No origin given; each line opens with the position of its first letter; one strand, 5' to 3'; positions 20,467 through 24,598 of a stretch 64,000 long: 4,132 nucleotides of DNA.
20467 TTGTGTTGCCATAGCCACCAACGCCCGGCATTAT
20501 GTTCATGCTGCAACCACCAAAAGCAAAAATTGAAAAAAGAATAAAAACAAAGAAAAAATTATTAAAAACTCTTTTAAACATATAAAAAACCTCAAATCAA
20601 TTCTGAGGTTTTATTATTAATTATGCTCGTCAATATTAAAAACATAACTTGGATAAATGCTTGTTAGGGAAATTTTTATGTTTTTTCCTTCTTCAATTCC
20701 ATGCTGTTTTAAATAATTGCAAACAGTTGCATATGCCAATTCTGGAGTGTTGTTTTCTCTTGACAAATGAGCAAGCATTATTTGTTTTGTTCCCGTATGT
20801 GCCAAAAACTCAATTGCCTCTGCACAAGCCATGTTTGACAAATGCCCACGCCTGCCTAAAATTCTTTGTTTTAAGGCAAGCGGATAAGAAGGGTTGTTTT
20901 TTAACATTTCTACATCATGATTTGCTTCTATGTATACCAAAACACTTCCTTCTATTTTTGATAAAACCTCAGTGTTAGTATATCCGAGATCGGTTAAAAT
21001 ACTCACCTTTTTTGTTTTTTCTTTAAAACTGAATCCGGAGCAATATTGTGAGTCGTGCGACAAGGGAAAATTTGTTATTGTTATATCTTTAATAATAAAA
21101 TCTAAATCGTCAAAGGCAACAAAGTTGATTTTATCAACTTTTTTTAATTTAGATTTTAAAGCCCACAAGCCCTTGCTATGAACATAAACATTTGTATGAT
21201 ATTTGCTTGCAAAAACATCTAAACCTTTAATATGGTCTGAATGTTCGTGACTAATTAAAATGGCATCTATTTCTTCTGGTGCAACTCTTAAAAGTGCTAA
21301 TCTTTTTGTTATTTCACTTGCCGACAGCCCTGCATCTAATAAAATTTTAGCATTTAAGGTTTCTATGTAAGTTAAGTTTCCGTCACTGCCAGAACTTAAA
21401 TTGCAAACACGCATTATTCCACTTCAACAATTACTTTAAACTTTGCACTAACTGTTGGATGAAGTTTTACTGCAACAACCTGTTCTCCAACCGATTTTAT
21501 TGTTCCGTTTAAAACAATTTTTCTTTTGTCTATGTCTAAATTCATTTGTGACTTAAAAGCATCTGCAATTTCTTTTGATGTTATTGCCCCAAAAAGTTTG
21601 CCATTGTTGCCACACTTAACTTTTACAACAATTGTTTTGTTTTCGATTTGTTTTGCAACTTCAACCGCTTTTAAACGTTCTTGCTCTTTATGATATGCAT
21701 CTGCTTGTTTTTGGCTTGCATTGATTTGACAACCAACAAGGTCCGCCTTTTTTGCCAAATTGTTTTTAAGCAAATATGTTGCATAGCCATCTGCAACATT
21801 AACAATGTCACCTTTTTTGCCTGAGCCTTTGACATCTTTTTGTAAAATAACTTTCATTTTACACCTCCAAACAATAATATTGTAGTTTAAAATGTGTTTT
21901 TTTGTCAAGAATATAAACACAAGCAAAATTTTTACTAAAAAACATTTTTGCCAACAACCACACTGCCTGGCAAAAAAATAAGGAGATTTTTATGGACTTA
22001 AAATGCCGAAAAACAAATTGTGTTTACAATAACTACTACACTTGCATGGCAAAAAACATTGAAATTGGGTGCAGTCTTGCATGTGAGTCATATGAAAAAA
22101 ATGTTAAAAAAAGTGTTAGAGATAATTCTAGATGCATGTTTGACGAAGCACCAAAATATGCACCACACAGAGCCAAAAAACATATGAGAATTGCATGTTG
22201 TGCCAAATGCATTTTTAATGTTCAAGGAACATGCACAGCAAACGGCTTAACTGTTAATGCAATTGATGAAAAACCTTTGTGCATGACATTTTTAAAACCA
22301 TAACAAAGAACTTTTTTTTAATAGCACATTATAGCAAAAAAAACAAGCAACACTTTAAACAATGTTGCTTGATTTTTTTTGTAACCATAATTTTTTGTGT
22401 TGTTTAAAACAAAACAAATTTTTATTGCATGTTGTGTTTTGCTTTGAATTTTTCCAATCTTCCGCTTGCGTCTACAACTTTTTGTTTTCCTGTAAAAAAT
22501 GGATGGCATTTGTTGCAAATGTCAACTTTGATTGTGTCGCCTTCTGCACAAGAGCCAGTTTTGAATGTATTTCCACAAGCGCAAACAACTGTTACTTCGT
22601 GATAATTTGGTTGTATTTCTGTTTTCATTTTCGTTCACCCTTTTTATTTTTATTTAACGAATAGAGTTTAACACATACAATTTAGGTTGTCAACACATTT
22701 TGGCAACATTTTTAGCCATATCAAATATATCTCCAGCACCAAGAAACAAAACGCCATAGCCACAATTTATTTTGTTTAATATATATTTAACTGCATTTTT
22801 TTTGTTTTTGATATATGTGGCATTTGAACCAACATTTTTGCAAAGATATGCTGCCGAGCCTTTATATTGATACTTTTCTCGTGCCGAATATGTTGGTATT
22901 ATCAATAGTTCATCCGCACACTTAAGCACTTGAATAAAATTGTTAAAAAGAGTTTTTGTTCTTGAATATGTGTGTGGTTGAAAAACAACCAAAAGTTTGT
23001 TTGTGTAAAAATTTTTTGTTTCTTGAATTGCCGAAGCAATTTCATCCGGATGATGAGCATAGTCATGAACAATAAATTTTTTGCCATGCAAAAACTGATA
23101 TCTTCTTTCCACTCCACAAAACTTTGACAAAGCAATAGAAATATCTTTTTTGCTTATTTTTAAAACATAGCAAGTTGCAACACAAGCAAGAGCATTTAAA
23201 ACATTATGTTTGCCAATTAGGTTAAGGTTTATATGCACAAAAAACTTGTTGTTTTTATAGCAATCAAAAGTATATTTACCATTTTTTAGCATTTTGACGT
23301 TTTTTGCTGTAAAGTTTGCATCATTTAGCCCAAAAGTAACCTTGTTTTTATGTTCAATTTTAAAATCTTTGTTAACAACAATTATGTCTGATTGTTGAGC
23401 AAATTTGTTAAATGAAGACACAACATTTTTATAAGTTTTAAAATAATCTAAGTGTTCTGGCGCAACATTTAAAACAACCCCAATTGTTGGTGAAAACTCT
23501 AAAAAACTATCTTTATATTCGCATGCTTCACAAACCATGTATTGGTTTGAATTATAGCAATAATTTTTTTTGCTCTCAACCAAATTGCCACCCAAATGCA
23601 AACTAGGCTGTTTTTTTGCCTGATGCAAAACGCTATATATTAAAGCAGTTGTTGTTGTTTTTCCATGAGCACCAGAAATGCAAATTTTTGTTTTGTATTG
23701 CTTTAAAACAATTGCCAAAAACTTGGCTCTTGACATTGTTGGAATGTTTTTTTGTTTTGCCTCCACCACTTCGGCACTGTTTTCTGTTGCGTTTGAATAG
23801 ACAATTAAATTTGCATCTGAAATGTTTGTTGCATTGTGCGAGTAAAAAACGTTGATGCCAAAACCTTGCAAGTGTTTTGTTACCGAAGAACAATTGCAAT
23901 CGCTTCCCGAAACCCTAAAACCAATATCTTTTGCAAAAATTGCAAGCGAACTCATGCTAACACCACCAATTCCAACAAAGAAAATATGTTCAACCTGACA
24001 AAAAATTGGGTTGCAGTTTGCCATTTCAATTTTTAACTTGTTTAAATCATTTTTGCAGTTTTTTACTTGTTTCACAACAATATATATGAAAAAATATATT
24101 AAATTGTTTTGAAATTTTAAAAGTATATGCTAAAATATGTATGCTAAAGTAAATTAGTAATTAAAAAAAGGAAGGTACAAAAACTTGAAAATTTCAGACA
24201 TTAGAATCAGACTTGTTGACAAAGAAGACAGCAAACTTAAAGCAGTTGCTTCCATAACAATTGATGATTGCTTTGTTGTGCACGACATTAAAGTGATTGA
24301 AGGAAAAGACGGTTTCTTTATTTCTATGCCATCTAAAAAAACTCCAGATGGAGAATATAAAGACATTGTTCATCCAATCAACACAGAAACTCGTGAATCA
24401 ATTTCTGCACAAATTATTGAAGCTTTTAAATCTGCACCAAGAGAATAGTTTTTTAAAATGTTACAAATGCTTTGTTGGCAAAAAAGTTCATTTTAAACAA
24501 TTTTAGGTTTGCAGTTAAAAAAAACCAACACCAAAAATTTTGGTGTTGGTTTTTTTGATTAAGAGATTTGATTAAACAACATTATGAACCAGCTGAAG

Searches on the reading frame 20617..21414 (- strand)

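Call 7: search_protein_families(library=ncbifam, proteins=[window:20617-21414:-], max_evalue=0.00001)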
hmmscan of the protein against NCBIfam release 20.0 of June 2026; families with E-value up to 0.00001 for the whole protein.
window:20617-21414:- (265 aa): 7 families
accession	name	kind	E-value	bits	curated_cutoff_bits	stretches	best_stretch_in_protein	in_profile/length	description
TIGR02651.1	RNase_Z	equivalog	9.8e-11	41.2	292.95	1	17-141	23-158/302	ribonuclease Z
NF002553.0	PRK02113.1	equivalog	5.7e-09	35.8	386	1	16-165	39-192/252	MBL fold metallo-hydrolase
NF000801.0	PRK00055.1-3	equivalog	1.2e-08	34.4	252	1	17-140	25-162/307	ribonuclease Z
TIGR03307.1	PhnP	equivalog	6.9e-08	32.1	272.25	1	16-149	41-169/249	phosphonate metabolism protein PhnP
NF038231.1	MBL_Geo_Pelo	equivalog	6.2e-07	29.2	360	0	17-70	39-87/250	GPMC system MBL fold metallohydrolase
TIGR03675.1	arCOG00543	equivalog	9.2e-07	27.5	580.2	1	15-79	191-260/631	beta-CASP ribonuclease aCPSF1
NF033105.1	bla_subclass_B3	equivalog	2e-06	27.3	240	1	17-91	28-104/257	subclass B3 metallo-beta-lactamase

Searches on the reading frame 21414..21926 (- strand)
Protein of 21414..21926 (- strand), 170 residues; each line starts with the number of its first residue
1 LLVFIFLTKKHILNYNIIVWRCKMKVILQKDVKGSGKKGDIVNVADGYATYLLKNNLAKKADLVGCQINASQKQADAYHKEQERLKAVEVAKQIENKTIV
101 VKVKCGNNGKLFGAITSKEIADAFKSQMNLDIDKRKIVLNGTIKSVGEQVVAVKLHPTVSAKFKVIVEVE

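Call 7: search_protein_families(library=ncbifam, proteins=[window:21414-21926:-], max_evalue=0.00001)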
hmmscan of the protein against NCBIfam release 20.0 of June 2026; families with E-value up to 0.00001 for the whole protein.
window:21414-21926:- (170 aa): 2 families
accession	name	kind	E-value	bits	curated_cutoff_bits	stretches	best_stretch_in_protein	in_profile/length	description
TIGR00158.1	L9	equivalog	1.4e-32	113.2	58.6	1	24-169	1-147/148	50S ribosomal protein L9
NF011110.0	PRK14538.1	equivalog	2.2e-29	102.2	707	1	8-167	673-832/838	putative bifunctional signaling protein/50S ribosomal protein L9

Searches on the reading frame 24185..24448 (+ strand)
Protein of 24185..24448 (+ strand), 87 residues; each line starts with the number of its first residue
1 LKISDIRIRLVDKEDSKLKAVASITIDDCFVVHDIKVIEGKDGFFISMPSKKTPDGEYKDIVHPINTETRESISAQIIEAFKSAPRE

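Call 106: find_encoding_contigs(protein=window:24185-24448:+, flank=10000, max_places=6)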
Protein window:24185-24448:+ (87 aa): 4 contigs read that carry it; 4 places shown.
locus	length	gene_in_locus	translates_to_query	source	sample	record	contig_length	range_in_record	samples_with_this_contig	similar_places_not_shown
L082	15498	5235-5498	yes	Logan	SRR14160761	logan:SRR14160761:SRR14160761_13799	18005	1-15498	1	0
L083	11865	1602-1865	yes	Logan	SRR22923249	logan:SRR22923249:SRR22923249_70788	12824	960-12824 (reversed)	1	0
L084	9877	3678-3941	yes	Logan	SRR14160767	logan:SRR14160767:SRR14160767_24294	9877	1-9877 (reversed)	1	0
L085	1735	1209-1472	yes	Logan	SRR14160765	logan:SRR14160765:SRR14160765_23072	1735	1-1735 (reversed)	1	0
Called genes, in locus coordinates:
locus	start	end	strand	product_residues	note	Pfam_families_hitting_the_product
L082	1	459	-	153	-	?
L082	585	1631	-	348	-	PF00089:Trypsin, PF13365:Trypsin_2, PF13180:PDZ_2, PF17820:PDZ_6 (weak)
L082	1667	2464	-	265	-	PF00753:Lactamase_B, PF16661:Lactamase_B_6 (faint), PF23023:Anti-Pycsar_Apyc1, PF12706:Lactamase_B_2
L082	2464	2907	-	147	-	PF01281:Ribosomal_L9_N, PF03948:Ribosomal_L9_C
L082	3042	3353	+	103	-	-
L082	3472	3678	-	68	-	PF01197:Ribosomal_L31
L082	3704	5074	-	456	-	PF01225:Mur_ligase, PF08245:Mur_ligase_M, PF02875:Mur_ligase_C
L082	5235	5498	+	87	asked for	PF04026:SpoVG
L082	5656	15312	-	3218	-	-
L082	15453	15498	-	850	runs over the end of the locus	?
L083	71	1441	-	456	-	PF01225:Mur_ligase, PF08245:Mur_ligase_M, PF02875:Mur_ligase_C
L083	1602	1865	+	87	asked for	PF04026:SpoVG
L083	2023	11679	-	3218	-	-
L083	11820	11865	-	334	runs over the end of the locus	?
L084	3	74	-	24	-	?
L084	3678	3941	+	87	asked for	PF04026:SpoVG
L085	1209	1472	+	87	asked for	PF04026:SpoVG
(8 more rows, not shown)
